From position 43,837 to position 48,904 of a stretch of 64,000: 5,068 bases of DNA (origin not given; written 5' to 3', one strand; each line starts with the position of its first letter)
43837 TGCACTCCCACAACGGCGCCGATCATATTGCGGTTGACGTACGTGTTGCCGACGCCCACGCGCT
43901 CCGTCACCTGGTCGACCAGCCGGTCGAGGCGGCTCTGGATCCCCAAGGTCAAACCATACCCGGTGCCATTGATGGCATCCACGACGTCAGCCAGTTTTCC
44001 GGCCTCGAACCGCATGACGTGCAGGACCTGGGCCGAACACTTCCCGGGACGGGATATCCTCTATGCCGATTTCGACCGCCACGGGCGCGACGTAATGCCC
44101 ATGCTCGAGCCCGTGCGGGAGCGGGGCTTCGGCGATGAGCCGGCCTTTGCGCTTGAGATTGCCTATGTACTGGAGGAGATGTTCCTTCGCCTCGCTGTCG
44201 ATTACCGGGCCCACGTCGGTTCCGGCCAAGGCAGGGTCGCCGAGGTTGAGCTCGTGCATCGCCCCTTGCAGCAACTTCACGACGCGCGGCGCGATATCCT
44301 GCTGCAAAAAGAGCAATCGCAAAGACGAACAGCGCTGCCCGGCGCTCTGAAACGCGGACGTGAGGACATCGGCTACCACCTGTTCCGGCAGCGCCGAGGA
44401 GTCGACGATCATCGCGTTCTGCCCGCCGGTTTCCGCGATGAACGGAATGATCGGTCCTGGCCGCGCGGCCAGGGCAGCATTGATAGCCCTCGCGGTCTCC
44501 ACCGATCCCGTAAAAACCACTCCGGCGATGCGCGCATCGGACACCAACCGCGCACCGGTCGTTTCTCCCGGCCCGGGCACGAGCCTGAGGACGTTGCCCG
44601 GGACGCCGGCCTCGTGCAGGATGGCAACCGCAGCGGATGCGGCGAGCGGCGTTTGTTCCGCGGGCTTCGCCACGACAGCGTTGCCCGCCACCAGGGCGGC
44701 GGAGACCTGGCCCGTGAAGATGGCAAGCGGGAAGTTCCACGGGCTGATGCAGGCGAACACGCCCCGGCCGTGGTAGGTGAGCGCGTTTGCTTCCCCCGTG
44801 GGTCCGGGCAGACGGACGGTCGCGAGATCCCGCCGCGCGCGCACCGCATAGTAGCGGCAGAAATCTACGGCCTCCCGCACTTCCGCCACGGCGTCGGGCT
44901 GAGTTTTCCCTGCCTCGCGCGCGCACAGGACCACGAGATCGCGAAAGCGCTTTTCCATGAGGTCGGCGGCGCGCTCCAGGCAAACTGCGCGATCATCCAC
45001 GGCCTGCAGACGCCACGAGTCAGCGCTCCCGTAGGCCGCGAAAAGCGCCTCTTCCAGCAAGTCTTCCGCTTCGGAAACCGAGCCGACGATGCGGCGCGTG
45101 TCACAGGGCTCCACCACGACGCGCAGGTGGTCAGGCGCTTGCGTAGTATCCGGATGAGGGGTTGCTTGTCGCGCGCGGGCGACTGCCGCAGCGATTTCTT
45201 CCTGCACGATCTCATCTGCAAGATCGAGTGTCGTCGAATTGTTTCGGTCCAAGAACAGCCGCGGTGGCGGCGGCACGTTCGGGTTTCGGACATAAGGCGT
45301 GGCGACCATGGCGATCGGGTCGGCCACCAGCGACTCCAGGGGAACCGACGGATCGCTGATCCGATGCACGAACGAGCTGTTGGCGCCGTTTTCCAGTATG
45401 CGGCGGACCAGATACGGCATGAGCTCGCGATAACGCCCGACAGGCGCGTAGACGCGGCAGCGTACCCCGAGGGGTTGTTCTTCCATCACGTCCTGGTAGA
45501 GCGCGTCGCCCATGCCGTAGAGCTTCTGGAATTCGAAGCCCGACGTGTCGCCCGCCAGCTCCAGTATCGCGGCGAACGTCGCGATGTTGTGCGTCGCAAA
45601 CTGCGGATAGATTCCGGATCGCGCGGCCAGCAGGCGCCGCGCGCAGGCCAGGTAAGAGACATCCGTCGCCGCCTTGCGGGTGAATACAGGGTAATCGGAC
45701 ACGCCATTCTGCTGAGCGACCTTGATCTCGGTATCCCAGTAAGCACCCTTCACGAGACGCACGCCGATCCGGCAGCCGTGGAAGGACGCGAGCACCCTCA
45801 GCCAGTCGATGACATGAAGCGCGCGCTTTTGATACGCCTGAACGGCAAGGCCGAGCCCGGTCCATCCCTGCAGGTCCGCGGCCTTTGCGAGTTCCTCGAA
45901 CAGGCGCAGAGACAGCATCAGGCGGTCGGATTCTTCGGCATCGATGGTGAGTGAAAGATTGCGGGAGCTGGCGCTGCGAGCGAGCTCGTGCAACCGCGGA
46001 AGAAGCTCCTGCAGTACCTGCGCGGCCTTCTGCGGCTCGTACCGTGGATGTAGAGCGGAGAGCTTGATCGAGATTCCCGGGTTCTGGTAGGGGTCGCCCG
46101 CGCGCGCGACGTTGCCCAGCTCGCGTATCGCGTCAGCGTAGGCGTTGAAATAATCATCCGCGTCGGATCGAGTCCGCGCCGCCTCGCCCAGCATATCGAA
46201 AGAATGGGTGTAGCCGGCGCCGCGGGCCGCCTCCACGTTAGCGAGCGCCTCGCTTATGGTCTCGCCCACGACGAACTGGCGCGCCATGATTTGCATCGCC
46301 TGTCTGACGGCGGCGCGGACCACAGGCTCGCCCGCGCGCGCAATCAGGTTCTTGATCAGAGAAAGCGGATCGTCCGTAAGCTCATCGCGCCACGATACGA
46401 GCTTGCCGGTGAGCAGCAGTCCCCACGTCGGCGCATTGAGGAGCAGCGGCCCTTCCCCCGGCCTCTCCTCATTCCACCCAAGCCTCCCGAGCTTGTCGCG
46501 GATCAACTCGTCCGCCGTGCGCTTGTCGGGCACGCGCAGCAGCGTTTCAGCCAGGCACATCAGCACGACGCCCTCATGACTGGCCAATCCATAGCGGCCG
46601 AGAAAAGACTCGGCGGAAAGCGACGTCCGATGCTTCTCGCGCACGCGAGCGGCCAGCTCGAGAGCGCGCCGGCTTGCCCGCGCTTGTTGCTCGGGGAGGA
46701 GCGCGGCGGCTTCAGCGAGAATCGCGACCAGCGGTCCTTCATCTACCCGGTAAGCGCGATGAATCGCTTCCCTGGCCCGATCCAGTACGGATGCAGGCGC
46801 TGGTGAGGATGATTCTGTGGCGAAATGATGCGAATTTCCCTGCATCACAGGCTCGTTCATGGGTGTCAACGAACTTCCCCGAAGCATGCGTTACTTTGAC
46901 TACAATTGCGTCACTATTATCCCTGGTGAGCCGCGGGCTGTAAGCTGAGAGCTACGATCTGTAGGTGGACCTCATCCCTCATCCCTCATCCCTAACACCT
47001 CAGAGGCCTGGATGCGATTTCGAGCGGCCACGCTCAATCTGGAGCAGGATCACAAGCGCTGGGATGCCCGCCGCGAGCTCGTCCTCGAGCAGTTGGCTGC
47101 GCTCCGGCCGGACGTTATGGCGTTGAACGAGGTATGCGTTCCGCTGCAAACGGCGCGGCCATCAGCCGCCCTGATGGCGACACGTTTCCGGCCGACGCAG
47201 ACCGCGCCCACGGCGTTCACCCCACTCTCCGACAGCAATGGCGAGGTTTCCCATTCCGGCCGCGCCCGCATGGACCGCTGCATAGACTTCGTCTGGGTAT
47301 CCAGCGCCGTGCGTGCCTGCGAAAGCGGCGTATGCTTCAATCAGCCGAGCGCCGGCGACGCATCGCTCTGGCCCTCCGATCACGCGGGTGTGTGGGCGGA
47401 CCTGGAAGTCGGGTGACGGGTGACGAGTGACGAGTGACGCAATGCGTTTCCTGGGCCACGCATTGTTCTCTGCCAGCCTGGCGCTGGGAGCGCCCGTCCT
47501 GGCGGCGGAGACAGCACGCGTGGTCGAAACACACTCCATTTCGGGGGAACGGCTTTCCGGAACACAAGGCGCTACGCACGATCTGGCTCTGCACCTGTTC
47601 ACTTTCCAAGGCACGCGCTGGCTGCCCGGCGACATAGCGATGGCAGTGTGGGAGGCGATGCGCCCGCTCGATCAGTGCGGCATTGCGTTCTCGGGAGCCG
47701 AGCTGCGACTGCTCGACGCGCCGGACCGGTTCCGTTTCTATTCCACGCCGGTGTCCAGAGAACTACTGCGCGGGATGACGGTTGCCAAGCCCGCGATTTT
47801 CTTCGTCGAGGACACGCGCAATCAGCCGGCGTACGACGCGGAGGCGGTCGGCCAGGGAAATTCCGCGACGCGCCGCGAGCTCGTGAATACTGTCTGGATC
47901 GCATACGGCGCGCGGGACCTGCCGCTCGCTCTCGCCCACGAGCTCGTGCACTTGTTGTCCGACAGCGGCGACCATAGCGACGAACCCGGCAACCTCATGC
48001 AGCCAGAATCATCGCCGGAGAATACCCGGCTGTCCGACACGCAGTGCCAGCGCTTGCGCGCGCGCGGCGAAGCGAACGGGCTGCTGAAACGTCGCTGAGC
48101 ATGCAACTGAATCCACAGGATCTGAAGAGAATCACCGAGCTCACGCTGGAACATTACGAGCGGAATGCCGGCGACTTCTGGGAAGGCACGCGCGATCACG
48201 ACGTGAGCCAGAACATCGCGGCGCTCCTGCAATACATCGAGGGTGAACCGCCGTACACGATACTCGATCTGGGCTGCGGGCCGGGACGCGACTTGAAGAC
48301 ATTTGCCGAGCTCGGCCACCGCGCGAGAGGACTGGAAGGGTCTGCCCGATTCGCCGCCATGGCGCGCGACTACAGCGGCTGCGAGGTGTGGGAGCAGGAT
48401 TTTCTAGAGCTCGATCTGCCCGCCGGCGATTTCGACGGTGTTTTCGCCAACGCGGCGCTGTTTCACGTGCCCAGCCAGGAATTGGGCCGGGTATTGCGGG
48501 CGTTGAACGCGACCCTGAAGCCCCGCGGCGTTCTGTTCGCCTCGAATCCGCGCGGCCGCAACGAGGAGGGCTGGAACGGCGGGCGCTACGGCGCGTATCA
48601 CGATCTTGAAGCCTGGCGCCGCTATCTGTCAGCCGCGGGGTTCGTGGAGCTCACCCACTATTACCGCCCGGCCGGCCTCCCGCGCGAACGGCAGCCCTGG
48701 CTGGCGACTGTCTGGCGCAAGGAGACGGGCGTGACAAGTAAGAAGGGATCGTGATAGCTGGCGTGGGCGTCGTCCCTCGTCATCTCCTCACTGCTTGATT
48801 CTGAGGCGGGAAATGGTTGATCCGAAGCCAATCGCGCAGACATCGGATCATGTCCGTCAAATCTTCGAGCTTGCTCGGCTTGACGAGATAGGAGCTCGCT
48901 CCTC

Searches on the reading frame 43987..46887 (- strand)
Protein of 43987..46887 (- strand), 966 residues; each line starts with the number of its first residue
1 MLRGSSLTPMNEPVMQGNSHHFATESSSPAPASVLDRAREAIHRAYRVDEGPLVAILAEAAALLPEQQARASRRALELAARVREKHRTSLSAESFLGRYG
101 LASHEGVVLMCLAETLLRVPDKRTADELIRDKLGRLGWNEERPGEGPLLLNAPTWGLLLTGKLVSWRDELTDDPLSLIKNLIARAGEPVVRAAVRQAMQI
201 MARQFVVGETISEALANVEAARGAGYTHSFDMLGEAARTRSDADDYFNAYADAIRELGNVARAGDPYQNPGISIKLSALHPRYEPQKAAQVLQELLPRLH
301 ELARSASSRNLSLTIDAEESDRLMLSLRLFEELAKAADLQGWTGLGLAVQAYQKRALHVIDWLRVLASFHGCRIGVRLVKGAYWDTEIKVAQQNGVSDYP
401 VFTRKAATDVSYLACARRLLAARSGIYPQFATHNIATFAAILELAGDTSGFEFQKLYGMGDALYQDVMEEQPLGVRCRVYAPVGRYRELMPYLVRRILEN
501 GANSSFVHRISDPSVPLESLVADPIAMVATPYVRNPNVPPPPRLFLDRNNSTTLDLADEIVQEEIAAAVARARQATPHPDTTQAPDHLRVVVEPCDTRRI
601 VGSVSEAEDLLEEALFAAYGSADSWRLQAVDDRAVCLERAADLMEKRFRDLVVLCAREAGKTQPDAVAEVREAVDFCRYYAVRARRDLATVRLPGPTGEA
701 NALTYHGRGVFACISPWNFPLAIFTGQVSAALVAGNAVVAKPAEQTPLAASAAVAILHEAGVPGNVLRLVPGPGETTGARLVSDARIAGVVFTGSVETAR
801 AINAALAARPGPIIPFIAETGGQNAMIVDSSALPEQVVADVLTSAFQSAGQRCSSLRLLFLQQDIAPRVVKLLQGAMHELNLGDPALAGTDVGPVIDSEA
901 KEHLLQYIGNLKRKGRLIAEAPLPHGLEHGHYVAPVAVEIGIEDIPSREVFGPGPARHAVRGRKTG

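Call 63: search_protein_families(library=pfam, proteins=[window:43987-46887:-], max_evalue=0.00001)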
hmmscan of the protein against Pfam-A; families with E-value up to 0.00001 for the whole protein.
window:43987-46887:- (966 aa): 3 families
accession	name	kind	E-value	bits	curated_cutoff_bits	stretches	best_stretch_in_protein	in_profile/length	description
PF01619.24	Pro_dh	-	1e-99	334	27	1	215-509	2-278/278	Proline dehydrogenase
PF00171.27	Aldedh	-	5.6e-85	286.1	23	1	590-953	10-372/461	Aldehyde dehydrogenase family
PF14850.11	Pro_dh-DNA_bdg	-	6.6e-37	126.9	27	1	93-205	3-112/112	DNA-binding domain of Proline dehydrogenase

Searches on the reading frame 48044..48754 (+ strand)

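Call 63: search_protein_families(library=pfam, proteins=[window:48044-48754:+], max_evalue=0.00001)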
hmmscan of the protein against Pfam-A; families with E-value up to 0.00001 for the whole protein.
window:48044-48754:+ (236 aa): 5 families
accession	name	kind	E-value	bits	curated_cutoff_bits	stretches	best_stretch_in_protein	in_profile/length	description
PF13649.12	Methyltransf_25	-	2.4e-14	54.2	27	1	73-162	1-97/97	Methyltransferase domain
PF08241.18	Methyltransf_11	-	1.5e-13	51.6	21.2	1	74-165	1-94/95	Methyltransferase domain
PF13489.12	Methyltransf_23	-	1.8e-11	44.4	27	1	50-200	5-159/164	Methyltransferase domain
PF13847.12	Methyltransf_31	-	5.3e-09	36.3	27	1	71-170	5-113/145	Methyltransferase domain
PF08242.18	Methyltransf_12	-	8.6e-09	36.5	30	1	74-164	1-98/98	Methyltransferase domain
